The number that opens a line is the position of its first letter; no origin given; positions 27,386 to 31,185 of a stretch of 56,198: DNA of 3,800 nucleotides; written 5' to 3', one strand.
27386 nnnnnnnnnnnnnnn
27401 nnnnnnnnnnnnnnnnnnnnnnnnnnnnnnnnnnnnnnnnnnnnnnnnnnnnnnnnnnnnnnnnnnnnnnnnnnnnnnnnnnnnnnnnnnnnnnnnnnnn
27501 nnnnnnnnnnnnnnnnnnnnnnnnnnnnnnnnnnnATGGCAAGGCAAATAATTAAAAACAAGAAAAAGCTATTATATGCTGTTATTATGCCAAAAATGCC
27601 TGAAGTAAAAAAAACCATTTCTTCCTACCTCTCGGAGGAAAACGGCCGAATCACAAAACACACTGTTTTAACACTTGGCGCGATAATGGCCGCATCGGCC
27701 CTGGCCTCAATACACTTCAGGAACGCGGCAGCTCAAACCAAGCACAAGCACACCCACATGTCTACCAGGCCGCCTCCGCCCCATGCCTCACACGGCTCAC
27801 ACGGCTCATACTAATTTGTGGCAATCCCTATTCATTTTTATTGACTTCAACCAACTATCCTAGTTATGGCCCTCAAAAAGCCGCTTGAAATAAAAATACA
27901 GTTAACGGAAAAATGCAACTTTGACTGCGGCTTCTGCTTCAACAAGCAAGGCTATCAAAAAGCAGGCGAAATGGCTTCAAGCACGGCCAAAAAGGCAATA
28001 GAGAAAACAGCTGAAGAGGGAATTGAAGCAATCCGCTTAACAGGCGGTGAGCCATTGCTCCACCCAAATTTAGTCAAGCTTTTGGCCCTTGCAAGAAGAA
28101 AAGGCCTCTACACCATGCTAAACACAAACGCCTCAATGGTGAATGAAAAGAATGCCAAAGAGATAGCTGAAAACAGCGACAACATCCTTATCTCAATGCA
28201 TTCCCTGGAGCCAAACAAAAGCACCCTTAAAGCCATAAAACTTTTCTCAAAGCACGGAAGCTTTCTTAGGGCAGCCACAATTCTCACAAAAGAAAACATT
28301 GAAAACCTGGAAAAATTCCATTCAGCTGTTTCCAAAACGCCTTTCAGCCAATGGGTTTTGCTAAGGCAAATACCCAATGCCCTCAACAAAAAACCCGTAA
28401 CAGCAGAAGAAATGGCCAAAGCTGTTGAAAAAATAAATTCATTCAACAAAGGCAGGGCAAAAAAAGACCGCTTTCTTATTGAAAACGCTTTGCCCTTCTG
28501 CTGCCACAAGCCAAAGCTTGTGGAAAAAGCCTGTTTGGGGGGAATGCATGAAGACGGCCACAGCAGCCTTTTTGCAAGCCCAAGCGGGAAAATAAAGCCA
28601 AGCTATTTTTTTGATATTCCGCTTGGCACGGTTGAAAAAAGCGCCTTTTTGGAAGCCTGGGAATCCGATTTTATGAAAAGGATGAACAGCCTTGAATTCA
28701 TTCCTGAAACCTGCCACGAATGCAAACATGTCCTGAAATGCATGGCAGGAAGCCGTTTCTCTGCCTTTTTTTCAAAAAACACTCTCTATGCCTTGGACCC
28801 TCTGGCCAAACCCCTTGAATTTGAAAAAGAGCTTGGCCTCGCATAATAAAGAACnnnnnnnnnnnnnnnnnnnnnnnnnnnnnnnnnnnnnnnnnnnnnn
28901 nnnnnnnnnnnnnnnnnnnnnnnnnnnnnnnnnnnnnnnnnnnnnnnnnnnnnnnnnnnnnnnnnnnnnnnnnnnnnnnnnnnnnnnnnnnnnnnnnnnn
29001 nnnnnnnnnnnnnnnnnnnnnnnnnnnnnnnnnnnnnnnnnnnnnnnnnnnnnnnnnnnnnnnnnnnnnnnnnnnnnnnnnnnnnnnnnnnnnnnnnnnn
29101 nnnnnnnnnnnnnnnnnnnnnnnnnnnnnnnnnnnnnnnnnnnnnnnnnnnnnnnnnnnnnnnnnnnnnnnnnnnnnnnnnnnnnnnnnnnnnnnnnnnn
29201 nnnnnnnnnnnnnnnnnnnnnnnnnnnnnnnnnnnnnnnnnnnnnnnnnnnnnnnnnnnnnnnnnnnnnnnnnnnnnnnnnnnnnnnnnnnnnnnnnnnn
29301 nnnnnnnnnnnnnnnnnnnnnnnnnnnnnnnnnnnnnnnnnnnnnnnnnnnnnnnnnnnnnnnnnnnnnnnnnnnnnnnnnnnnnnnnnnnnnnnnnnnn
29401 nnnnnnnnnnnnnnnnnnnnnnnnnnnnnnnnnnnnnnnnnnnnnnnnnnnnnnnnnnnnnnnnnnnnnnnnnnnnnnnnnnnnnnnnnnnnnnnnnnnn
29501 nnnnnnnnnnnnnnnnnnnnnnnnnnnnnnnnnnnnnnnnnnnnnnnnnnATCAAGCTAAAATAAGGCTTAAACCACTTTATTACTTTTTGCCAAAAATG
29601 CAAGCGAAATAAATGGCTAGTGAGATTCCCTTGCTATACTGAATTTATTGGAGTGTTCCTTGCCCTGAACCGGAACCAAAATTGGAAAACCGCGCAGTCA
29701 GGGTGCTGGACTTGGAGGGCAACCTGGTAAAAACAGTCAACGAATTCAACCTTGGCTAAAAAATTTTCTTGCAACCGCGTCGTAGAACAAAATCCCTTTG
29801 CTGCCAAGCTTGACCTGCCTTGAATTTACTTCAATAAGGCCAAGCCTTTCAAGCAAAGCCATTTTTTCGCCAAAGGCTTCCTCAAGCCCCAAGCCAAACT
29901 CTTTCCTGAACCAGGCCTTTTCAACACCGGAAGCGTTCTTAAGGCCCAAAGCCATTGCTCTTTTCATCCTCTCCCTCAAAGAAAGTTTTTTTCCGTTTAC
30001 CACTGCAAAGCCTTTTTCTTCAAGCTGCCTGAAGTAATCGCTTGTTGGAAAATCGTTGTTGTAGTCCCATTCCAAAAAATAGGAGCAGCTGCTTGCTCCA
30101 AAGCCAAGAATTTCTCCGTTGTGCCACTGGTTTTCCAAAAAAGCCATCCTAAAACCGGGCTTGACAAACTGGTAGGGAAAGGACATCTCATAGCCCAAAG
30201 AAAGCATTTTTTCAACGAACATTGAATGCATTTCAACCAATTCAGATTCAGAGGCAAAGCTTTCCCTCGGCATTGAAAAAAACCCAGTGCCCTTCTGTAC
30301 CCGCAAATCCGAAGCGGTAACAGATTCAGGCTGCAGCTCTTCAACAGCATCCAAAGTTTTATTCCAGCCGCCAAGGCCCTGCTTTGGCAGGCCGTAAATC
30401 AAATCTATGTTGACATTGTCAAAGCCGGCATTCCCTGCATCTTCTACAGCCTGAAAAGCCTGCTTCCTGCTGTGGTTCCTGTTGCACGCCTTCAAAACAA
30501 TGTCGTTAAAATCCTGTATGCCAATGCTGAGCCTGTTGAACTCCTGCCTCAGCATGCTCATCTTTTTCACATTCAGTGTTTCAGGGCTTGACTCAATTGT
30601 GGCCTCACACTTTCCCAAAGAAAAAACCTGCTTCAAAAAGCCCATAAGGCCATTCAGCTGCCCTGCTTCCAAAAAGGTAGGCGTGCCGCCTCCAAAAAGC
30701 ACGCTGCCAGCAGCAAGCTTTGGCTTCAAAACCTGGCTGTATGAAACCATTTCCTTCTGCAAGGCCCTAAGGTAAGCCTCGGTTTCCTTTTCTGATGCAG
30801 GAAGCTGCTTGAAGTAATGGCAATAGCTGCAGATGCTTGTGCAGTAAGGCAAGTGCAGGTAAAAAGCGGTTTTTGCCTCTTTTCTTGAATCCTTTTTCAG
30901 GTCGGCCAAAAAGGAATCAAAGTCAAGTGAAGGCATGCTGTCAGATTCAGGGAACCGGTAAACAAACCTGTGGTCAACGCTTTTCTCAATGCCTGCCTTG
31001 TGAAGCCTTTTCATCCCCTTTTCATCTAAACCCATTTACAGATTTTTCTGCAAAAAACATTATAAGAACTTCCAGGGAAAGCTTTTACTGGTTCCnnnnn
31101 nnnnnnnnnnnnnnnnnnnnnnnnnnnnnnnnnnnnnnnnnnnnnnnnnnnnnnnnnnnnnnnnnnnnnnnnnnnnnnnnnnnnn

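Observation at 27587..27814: Precursor-like peptide with a hydrophobic helix and a C-terminal HMS-x8-HAS-HGS-HGS-Y core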

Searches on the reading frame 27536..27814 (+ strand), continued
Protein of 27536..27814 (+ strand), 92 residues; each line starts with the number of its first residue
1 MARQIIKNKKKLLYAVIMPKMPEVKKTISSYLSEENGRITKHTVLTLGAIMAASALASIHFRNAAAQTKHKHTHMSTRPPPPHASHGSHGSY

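Call 67: predict_structure(alignment_id=A2)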
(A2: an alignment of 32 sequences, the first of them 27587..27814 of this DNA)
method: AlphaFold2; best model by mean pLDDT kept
length: 75 residues; sequences in the alignment: 32
mean_pLDDT: 63.0   pTM: 0.28
mean pLDDT of the five models: 63.0, 61.4, 59.4, 59.0, 58.5
residues with pLDDT >= 90: 0; 70-90: 14; 50-70: 59; < 50: 2
segments of 3 or more residues with pLDDT < 50: none
pLDDT, mean of each block of 10 residues (from residue 1): 59 63 70 78 57 55 63 53
secondary structure, 60 per line:
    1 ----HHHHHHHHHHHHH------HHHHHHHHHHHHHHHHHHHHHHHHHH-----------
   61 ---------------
elements in order: H5-17 H24-49

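Call 68: search_protein_representatives(alignment_id=A2)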
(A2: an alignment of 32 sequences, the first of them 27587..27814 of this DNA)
Query: 32 sequences, 148 profile positions. Proteins with E-value up to 0.001 (for the whole library): 1074; up to 1e-10: 406; up to 1e-30: 1. The best 150 are listed.
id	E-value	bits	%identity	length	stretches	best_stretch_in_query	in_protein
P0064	3.0e-34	134.6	-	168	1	1-147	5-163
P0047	7.0e-29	117.2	-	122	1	3-121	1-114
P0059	8.3e-28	113.7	-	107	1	2-98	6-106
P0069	1.4e-27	112.9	-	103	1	1-96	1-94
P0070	1.9e-24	102.8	-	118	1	2-115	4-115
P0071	2.3e-24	102.5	-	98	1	5-94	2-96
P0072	2.9e-24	102.2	-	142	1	5-138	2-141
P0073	3.7e-24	101.9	-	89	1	1-90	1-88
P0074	3.9e-24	101.8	-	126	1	5-98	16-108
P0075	4.1e-24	101.7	-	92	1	3-93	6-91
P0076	4.6e-24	101.6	-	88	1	1-93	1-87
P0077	8.4e-24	100.7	-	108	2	3-97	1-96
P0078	9.6e-24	100.5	-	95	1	5-90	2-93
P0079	1.2e-23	100.2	-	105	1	9-96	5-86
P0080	3.2e-23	98.8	-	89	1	3-84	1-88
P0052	5.4e-23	98.1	-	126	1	6-98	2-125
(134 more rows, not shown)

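Call 70: list_cluster_members(proteins=[P0012, P0015, P0021, P0029, P0030, P0031, P0039, P0046, P0048, P0056])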
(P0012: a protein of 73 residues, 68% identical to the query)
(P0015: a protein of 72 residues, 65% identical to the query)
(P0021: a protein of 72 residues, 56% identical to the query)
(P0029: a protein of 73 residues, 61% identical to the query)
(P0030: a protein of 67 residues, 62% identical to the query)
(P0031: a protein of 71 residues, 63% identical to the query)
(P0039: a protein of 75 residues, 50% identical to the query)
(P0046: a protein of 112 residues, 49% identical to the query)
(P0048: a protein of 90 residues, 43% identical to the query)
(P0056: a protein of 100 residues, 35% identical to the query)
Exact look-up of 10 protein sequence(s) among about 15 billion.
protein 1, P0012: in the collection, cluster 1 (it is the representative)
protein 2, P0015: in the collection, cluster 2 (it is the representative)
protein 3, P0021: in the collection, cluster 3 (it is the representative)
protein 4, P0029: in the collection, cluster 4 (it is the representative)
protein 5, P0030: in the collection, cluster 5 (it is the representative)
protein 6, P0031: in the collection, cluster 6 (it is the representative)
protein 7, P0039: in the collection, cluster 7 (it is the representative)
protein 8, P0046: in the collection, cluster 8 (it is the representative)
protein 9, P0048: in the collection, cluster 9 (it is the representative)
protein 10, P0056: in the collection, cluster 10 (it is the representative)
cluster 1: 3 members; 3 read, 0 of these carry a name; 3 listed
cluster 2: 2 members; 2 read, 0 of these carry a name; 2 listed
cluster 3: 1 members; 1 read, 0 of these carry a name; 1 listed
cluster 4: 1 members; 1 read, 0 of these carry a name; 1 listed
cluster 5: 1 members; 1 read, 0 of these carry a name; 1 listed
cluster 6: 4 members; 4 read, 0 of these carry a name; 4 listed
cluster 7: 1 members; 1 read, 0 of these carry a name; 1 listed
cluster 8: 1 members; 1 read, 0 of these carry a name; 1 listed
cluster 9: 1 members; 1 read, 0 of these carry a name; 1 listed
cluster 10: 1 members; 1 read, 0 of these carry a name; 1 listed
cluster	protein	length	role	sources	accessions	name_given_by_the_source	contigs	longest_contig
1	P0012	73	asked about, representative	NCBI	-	-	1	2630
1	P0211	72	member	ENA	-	-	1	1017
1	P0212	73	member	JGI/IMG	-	-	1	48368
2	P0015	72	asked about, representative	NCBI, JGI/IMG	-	-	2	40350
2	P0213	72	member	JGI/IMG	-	-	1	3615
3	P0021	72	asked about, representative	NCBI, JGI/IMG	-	-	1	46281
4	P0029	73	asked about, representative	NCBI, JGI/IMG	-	-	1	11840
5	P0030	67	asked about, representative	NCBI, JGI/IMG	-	-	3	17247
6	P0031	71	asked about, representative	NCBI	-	-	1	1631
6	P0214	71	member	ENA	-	-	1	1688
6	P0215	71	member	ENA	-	-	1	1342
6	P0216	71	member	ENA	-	-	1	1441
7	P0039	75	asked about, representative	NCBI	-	-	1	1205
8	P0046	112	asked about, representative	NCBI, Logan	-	-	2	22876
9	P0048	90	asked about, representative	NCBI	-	-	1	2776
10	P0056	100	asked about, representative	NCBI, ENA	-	-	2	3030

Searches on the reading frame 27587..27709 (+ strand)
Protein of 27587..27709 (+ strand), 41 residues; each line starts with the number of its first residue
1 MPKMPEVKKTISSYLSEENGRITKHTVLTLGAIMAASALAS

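Call 44: find_related_loci(query=A3, collection=metagenome_contigs, flank=10000)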
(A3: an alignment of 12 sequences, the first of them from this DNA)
Query A3 (41 aa) in metagenome_contigs; peptide patterns used: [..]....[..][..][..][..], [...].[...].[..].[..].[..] (x = any residue, [..] = any of these).
600 stretches matched a pattern (row limit reached: there are more); 43 encode a relative of the query (tblastn E <= 1e-3); 43 distinct loci.
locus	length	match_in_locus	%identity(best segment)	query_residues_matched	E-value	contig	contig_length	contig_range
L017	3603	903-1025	90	1-41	4e-21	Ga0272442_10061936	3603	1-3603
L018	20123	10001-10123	78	1-41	5e-19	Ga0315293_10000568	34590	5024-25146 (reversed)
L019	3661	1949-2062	63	4-41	6e-14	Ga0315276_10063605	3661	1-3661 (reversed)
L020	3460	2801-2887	69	3-31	9e-12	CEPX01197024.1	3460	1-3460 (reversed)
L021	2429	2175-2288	55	4-41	8e-11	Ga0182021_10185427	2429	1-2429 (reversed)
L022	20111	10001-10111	54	4-40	2e-10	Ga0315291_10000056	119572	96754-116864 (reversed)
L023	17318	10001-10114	53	4-41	1e-10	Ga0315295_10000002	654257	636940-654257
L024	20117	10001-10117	44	3-41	2e-9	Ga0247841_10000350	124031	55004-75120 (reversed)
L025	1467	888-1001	47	4-41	3e-9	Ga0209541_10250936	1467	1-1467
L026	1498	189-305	46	1-39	4e-9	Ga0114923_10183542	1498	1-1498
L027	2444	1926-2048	41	1-41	8e-9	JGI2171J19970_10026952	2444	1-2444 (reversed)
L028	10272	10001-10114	45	4-41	2e-8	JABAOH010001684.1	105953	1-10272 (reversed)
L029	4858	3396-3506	49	3-39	2e-8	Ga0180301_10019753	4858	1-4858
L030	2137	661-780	45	1-36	3e-8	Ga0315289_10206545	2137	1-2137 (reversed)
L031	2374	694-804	43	4-40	3e-8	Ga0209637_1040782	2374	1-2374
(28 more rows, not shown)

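Call 76: find_related_loci(query=A3, collection=viral_contigs, flank=6000)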
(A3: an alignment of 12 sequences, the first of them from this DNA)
Query A3 (41 aa) in viral_contigs; peptide patterns used: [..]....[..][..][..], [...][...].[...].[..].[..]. (x = any residue, [..] = any of these).
216 stretches matched a pattern, but none encodes a relative of the query by tblastn (E <= 1e-3).

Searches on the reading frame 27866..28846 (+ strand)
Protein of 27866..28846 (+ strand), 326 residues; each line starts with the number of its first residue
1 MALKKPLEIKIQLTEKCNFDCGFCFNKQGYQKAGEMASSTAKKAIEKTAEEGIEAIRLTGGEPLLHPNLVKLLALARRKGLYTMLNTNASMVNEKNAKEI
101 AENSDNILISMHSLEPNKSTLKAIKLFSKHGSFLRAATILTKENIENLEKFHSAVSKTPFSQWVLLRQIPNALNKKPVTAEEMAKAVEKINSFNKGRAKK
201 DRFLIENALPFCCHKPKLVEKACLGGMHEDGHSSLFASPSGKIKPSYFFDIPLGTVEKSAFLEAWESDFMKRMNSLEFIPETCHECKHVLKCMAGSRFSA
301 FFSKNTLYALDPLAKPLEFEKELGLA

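Call 6: search_protein_families(library=pfam, proteins=[window:27866-28846:+], max_evalue=0.01)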
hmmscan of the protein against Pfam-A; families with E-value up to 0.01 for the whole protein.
window:27866-28846:+ (326 aa): 4 families
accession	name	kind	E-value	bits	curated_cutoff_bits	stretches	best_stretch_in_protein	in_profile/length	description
PF04055.27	Radical_SAM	-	2e-20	74.1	29.5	1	11-147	1-143/166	Radical SAM superfamily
PF13353.11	Fer4_12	-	1e-08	36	22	1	15-93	13-95/137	4Fe-4S single cluster domain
PF13186.11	SPASM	-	0.0024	18.6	21.5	0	233-287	6-67/67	Iron-sulfur cluster-binding domain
PF25170.1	TPR_WDR35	-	0.0078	16.6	27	0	114-143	14-43/68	WD repeat-containing protein 35, TPR repeats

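Call 7: search_protein_families(library=ncbifam, proteins=[window:27866-28846:+], max_evalue=0.01)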
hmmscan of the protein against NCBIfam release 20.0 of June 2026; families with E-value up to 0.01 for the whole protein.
window:27866-28846:+ (326 aa): 88 families (the best 25 are shown)
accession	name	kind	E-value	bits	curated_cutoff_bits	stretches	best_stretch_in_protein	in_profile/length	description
TIGR04055.1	rSAM_NirJ2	equivalog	1.1e-24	87.6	500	2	13-119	6-113/326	putative heme d1 biosynthesis radical SAM protein NirJ2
TIGR04317.1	W_rSAM_matur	equivalog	2.8e-22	79.3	380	1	8-123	5-123/349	tungsten cofactor oxidoreductase radical SAM maturase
NF038283.1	viperin_w_prok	equivalog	5.2e-21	75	180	1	9-136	4-137/281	viperin family antiviral radical SAM protein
TIGR04347.1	pseudo_SAM_Halo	equivalog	2e-20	73.4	525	1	11-117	42-150/390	TIGR04347 family pseudo-SAM/SPASM protein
TIGR04051.1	rSAM_NirJ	equivalog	4.9e-19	68.5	515.45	1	12-122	7-119/354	heme d1 biosynthesis radical SAM protein NirJ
TIGR04545.1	rSAM_ahbD_hemeb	equivalog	1.2e-18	67.7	500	2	11-104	4-98/339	heme b synthase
TIGR02666.1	moaA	equivalog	1.8e-18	66.6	284.05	1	9-119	12-130/336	GTP 3',8-cyclase MoaA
TIGR02109.1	PQQ_syn_pqqE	equivalog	4.2e-18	65.4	381.35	1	3-313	3-329/358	pyrroloquinoline quinone biosynthesis protein PqqE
NF045574.1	sacti_mat_StsB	exception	8.2e-18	64.5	625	1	12-156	101-257/466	StsB family radical SAM/SPASM domain sactipeptide maturase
NF050035.1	rSAM_WgK_link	exception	6e-17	61.7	650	1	4-156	6-151/367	radical SAM/SPASM peptide maturase WgkB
TIGR04053.2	TIGR04053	equivalog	1.1e-16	61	395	2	4-190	5-210/366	TIGR04053 family radical SAM/SPASM domain-containing protein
TIGR04546.1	rSAM_ahbC_deAc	equivalog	1.1e-16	60.6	650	1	4-124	37-158/390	12,18-didecarboxysiroheme deacetylase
TIGR02668.1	moaA_archaeal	equivalog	2.8e-16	59.4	325.25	1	8-118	11-123/303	GTP 3',8-cyclase MoaA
TIGR03962.1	mycofact_rSAM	equivalog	8.9e-16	58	265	1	3-312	8-329/339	mycofactocin radical SAM maturase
NF001199.0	PRK00164.2-1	equivalog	3.2e-15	56.1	231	1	8-118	13-125/308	GTP 3',8-cyclase MoaA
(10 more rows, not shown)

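Call 56: search_protein_families(library=padloc, proteins=[window:27866-28846:+], max_evalue=0.001)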
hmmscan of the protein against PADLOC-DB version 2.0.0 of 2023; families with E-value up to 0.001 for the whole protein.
window:27866-28846:+ (326 aa): 3 families
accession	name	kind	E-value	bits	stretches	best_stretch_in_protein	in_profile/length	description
PDLC02903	pVip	-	2e-25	87.8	1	9-118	2-107/257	Viperins not associated with kinases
PDLC02904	pVip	-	4.6e-24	83.3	1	7-194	3-201/262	Viperins associated with kinases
PDLC02905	pVip-kinase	-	6.2e-15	53.4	1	8-118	183-298/474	Viperin-kinase fusion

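Call 79: search_solved_structures(query=window:27866-28846:+, max_evalue=0.00001)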
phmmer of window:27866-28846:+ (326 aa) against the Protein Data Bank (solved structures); distinct sequences matched with E-value up to 0.00001: 15.
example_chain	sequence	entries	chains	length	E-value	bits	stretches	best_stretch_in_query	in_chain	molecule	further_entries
9dfu_A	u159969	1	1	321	1.7e-09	40.7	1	6-118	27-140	Radical SAM core domain-containing protein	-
9dfn_A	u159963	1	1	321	4e-09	39.5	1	6-118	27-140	Radical SAM core domain-containing protein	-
6c8v_A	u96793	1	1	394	2.6e-08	36.9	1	5-88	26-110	Coenzyme PQQ synthesis protein E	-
8wm2_A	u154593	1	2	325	3.5e-08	36.4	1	6-90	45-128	Fe-S radical SAM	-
6efn_A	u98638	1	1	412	1.2e-07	34.6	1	6-109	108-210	Sporulation killing factor maturation protein SkfB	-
5vsl_A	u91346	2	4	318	4.6e-07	32.7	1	6-117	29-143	Radical S-adenosyl methionine domain-containing protein 2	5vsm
6q2p_A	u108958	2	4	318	4.8e-07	32.7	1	6-117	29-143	Radical S-adenosyl methionine domain-containing protein 2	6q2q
5wgg_A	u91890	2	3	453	1.4e-06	31.2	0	11-113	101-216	Radical SAM domain protein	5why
5v1q_A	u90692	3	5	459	1.4e-06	31.1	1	3-115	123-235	Radical SAM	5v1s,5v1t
7n7h_A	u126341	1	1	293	1.7e-06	30.9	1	6-114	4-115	VIPERIN-LIKE ENZYME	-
6b4c_A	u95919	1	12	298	5.8e-06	29.1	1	6-114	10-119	Viperin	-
1tv7_A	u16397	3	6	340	6.2e-06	29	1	8-97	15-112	Molybdenum cofactor biosynthesis protein A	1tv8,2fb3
9dgw_A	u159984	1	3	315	6.4e-06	29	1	6-114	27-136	Radical SAM core domain-containing protein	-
9dfw_A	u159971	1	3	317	6.4e-06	29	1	6-114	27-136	Radical SAM core domain-containing protein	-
7n7i_A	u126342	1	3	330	7.2e-06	28.8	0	6-114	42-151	Viperin-like enzyme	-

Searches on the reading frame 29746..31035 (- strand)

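Call 6: search_protein_families(library=pfam, proteins=[window:29746-31035:-], max_evalue=0.01)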
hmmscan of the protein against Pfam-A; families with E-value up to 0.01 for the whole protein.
window:29746-31035:- (429 aa): 2 families
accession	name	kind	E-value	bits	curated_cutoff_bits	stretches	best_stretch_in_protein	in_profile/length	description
PF04055.27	Radical_SAM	-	1.6e-18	67.9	29.5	1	60-228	2-163/166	Radical SAM superfamily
PF06969.22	HemN_C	-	1.2e-08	35.3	24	1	351-417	1-67/67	HemN C-terminal domain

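Call 7: search_protein_families(library=ncbifam, proteins=[window:29746-31035:-], max_evalue=0.01)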
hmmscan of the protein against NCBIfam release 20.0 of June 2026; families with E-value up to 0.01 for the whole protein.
window:29746-31035:- (429 aa): 23 families
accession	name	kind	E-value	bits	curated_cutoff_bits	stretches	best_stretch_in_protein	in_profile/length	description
NF006067.1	PRK08208.1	equivalog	1.9e-62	211.6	380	1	23-428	4-417/427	STM4012 family radical SAM protein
TIGR00539.1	hemN_rel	equivalog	1.6e-54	185.4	205.4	1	58-402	3-346/361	radical SAM family heme chaperone HemW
TIGR00538.1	hemN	equivalog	3.1e-53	181.2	324.95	1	38-425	32-438/454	oxygen-independent coproporphyrinogen III oxidase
NF006385.0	PRK08629.1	equivalog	3.5e-45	154.6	355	1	36-427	33-415/439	coproporphyrinogen III oxidase family protein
TIGR03994.1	rSAM_HemZ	equivalog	1.5e-44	152.7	321.4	1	46-283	75-316/401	coproporphyrinogen dehydrogenase HemZ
TIGR04107.1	rSAM_HutW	equivalog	1.4e-39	136.2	400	1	33-420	18-409/419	heme anaerobic degradation radical SAM methyltransferase ChuW/HutW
NF005133.0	PRK06582.1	equivalog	1.7e-34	119.5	597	1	55-424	11-387/390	coproporphyrinogen III oxidase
NF006060.0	PRK08207.1-3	equivalog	2.5e-33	115.6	653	1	51-276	145-376/477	coproporphyrinogen III oxidase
NF006064.0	PRK08207.2-2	equivalog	3.8e-31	108.6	504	1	53-256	142-350/465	coproporphyrinogen III oxidase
NF006061.0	PRK08207.1-4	equivalog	4.3e-29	101.7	702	1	55-271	173-396/501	coproporphyrinogen III oxidase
NF004567.0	PRK05904.1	equivalog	2.7e-26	92.6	355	1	56-250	7-198/353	coproporphyrinogen III oxidase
NF006059.0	PRK08207.1-1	equivalog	1.5e-23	83.3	1012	1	50-250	166-372/496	coproporphyrinogen III oxidase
NF006066.0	PRK08207.2-5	equivalog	8.7e-23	80.7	1117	1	41-283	179-422/518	coproporphyrinogen III oxidase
NF006062.0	PRK08207.1-5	equivalog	4.1e-22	78.7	1007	1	54-250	147-349/476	coproporphyrinogen III oxidase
NF006063.0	PRK08207.2-1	equivalog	1.8e-21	76.4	1074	1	54-274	191-419/518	coproporphyrinogen III oxidase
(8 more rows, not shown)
